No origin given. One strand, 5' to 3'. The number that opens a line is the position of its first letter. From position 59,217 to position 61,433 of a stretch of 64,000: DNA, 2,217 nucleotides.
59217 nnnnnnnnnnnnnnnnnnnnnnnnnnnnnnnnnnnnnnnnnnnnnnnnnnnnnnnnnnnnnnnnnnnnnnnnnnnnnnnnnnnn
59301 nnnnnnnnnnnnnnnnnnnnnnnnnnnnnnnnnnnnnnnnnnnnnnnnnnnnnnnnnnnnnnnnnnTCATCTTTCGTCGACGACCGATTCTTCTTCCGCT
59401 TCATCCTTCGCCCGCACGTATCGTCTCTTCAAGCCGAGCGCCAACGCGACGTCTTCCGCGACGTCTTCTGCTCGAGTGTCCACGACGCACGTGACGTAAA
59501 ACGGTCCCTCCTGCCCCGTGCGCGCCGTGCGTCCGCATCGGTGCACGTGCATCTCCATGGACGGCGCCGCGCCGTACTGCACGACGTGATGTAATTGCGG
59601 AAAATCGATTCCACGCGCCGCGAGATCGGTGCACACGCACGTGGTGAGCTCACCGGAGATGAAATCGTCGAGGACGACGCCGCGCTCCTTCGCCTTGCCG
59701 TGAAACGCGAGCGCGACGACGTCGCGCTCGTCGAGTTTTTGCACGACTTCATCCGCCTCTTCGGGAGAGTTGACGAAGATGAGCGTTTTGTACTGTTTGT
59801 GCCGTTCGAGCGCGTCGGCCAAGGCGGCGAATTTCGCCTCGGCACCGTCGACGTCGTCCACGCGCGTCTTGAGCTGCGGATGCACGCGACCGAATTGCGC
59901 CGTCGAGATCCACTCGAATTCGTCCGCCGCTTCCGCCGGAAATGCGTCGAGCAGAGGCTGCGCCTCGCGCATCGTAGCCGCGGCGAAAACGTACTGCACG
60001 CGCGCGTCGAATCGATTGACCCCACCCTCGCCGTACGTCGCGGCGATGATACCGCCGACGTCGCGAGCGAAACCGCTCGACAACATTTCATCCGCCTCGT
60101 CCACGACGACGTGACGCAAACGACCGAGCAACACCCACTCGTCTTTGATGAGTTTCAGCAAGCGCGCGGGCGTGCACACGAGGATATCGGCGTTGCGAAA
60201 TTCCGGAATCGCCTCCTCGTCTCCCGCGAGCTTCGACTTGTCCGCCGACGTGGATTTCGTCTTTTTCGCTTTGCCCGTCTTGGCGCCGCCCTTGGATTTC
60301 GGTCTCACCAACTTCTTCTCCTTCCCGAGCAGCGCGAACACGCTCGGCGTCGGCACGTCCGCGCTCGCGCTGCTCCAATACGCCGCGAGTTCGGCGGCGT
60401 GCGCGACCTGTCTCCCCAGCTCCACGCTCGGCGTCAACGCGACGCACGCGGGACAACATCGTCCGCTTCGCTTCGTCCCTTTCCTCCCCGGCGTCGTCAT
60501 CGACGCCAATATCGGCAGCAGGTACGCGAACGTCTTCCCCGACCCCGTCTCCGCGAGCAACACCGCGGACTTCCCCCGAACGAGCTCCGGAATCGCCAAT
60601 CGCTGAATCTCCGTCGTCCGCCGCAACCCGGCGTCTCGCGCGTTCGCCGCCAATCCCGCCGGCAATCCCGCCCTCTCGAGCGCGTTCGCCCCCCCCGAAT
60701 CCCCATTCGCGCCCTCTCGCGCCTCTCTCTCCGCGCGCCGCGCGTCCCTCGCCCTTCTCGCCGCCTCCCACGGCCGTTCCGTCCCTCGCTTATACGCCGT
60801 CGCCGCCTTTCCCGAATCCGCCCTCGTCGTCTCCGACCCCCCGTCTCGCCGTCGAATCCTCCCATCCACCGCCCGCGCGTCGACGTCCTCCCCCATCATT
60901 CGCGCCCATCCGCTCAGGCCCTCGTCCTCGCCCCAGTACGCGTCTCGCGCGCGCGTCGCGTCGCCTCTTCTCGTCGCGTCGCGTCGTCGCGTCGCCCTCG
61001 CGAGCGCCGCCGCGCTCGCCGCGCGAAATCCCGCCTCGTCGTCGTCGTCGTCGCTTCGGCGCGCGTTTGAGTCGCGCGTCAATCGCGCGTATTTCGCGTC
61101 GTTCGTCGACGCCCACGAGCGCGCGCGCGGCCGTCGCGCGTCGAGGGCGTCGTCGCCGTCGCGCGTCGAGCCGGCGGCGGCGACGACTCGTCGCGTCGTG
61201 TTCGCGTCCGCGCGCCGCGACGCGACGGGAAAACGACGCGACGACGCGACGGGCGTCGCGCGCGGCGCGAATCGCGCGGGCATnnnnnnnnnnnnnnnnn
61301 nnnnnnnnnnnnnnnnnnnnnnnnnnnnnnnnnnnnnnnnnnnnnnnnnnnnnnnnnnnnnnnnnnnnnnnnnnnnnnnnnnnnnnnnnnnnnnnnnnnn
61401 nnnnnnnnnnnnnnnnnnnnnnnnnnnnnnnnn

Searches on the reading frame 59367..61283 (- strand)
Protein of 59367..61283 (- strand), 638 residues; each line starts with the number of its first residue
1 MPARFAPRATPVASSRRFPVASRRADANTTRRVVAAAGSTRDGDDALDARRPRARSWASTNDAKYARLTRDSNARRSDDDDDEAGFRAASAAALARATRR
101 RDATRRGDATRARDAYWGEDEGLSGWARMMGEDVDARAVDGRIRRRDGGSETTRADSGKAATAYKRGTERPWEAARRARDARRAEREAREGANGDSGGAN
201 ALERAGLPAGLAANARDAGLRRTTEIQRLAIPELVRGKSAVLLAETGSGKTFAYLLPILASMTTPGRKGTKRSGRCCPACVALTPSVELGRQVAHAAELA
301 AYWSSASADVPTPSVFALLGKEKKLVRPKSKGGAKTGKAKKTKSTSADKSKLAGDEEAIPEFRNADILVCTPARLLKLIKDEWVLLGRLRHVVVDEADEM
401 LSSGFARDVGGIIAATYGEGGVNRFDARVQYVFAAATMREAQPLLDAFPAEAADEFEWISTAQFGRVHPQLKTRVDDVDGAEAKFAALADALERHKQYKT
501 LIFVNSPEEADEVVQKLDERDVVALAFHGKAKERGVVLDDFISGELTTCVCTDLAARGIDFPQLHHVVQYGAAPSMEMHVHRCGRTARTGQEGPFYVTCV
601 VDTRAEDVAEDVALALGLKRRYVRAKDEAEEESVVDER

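Call 67: search_protein_families(library=pfam, proteins=[window:59367-61283:-], max_evalue=0.00001)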
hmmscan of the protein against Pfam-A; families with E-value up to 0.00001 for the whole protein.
window:59367-61283:- (638 aa): 2 families
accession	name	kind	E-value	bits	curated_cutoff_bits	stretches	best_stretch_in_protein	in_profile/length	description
PF00270.35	DEAD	-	7.9e-25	88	26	1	224-439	1-161/167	DEAD/DEAH box helicase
PF00271.37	Helicase_C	-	5.7e-22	78.5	23.5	1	484-590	2-110/110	Helicase conserved C-terminal domain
